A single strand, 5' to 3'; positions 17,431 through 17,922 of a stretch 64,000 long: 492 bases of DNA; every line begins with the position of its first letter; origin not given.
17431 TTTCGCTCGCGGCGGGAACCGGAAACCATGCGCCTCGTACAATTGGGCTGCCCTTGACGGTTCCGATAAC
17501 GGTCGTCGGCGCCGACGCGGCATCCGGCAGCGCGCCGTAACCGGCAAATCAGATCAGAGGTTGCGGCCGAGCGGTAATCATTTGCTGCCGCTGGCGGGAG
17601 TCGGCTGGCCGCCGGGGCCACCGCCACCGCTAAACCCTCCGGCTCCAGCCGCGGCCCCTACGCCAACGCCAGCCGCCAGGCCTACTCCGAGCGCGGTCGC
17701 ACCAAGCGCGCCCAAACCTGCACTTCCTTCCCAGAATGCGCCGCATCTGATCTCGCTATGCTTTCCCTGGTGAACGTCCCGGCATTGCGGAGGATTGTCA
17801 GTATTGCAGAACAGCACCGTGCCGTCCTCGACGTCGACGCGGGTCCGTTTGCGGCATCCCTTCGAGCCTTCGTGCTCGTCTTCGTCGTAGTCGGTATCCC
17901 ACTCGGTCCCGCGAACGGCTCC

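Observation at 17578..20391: Two secreted proteins share a C-terminal module (Cys, then Gly/Ala hydrophobic stretch, then 'FSGGGG..TP' tail) resembling an undescribed sorting signal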

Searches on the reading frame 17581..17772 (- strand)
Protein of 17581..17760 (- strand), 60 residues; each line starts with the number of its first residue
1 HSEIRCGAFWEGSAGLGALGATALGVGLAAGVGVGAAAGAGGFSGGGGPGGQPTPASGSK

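Call 10: find_homologous_proteins(query=A1, max_evalue=10)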
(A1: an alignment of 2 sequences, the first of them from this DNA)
Query A1 (2 sequences): 670 candidates shared short words with the query, none scored E <= 10.

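Call 25: search_protein_representatives(alignment_id=A2)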
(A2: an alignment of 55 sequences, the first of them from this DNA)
Query: 55 sequences, 57 profile positions. Proteins with E-value up to 0.001 (for the whole library): 15; up to 1e-10: 2; up to 1e-30: 0. The best 15 are listed.
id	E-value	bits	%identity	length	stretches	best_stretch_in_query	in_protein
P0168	4.6e-14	68.0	-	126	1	2-55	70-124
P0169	7.8e-13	64.1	-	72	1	1-51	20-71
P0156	4.9e-10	55.2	-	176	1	1-55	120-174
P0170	9.1e-10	54.3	-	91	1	1-57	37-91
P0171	1.7e-09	53.4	-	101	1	1-57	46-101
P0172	6.5e-08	48.3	-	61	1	11-52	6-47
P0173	2.4e-06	43.3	-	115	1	1-47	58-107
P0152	1.7e-05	40.6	-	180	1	1-56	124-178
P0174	8.6e-05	38.4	-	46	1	14-53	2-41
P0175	9.2e-05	38.3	-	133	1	2-52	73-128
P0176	1.0e-04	38.1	-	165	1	22-53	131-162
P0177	2.4e-04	37.0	-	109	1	3-49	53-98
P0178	3.4e-04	36.5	-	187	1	14-52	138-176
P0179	4.4e-04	36.1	-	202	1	3-51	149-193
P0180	9.1e-04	35.1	-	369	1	24-53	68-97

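Call 47: search_protein_families(library=ncbifam, proteins=[window:17581-17760:-, P0177, P0178, P0179], max_evalue=10)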
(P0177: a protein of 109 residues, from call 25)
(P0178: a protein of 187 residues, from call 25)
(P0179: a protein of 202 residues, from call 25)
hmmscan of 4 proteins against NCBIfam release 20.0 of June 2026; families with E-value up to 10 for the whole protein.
seq(60 aa): 0 families

P0177 (109 aa): 1 family
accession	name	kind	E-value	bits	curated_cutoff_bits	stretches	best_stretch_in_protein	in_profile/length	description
NF033872.1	SidA_fam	subfamily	0.14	11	60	1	64-95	98-129/379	T4SS effector SidA family protein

P0178 (187 aa): 0 families

P0179 (202 aa): 0 families

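Call 48: search_protein_families(library=pfam, proteins=[window:17581-17760:-, P0177, P0178, P0179], max_evalue=10)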
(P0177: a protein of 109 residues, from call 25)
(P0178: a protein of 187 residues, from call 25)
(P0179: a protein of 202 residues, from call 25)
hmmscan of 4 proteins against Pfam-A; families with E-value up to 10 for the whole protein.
seq(60 aa): 0 families

P0177 (109 aa): 1 family
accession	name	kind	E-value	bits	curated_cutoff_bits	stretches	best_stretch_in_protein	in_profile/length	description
PF05887.16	Trypan_PARP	-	3.2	8.2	100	1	1-43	1-43/134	Procyclic acidic repetitive protein (PARP)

P0178 (187 aa): 0 families

P0179 (202 aa): 3 families
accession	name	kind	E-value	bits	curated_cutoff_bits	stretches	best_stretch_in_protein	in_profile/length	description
PF03707.21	MHYT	-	0.011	16.1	21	1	157-182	21-46/59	Bacterial signalling protein N terminal repeat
PF23020.1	PEX14-like_2nd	-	0.39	11.4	23.2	1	158-176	4-22/120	Peroxisomal membrane protein PEX14-like, central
PF10439.15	Bacteriocin_IIc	-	8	7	27.1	1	165-187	27-56/59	Bacteriocin class II with double-glycine leader peptide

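Call 56: find_encoding_contigs(protein=P0179, flank=8000, max_places=2)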
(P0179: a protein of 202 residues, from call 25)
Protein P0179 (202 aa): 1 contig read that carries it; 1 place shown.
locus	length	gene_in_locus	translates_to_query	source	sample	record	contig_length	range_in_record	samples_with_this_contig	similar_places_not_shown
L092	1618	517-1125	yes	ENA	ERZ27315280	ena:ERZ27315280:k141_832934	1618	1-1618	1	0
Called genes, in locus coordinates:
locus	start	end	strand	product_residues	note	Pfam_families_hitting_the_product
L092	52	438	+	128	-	-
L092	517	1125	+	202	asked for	-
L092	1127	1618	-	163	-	?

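Call 57: find_encoding_contigs(protein=P0177, flank=8000, max_places=2)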
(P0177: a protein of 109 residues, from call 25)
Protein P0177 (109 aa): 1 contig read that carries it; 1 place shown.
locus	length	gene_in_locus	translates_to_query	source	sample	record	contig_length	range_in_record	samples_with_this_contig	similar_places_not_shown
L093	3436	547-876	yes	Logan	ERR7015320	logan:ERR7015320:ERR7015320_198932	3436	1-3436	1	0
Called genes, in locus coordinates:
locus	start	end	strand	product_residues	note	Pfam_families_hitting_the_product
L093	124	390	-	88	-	PF10685:KGG (weak)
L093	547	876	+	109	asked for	-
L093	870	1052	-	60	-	-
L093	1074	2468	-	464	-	PF14312:FG-GAP_2 (faint)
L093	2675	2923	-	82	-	-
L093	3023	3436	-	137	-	?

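Call 58: find_encoding_contigs(protein=P0178, flank=8000, max_places=2)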
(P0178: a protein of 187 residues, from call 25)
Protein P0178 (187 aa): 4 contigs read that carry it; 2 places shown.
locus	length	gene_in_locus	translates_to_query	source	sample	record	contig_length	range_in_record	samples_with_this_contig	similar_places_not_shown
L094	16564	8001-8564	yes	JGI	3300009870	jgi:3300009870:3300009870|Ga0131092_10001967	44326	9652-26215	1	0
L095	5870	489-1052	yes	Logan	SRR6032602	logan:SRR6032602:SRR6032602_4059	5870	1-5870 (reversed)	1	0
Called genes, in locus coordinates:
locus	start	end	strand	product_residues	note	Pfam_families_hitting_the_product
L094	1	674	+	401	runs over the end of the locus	PF07995:GSDH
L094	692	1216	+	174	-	PF02834:LigT_PEase, PF13563:2_5_RNA_ligase2, PF02834:LigT_PEase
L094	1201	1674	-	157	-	PF01451:LMWPc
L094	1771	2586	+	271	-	PF23441:SDR (weak), PF00106:adh_short, PF08659:KR, PF13561:adh_short_C2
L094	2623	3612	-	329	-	PF00126:HTH_1, PF03466:LysR_substrate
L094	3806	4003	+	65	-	-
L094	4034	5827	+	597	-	PF07167:PhaC_N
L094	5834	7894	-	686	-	PF02824:TGS, PF07973:tRNA_SAD, PF00587:tRNA-synt_2b, PF03129:HGTP_anticodon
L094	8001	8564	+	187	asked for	-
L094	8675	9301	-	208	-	-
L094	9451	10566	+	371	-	PF05987:DUF898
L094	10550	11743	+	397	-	PF23368:DUF7092 (weak), PF01435:Peptidase_M48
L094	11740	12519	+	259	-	PF02129:Peptidase_S15 (weak), PF12146:Hydrolase_4, PF20408:Abhydrolase_11 (faint), PF00561:Abhydrolase_1, PF12697:Abhydrolase_6, PF00326:Peptidase_S9 (faint)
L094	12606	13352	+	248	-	PF07719:TPR_2 (faint), PF13181:TPR_8 (faint), PF13371:TPR_9 (weak), PF14559:TPR_19 (weak), PF00515:TPR_1 (faint), PF13432:TPR_16 (weak)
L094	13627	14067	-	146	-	PF20101:DUF6491 (weak)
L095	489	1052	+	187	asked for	-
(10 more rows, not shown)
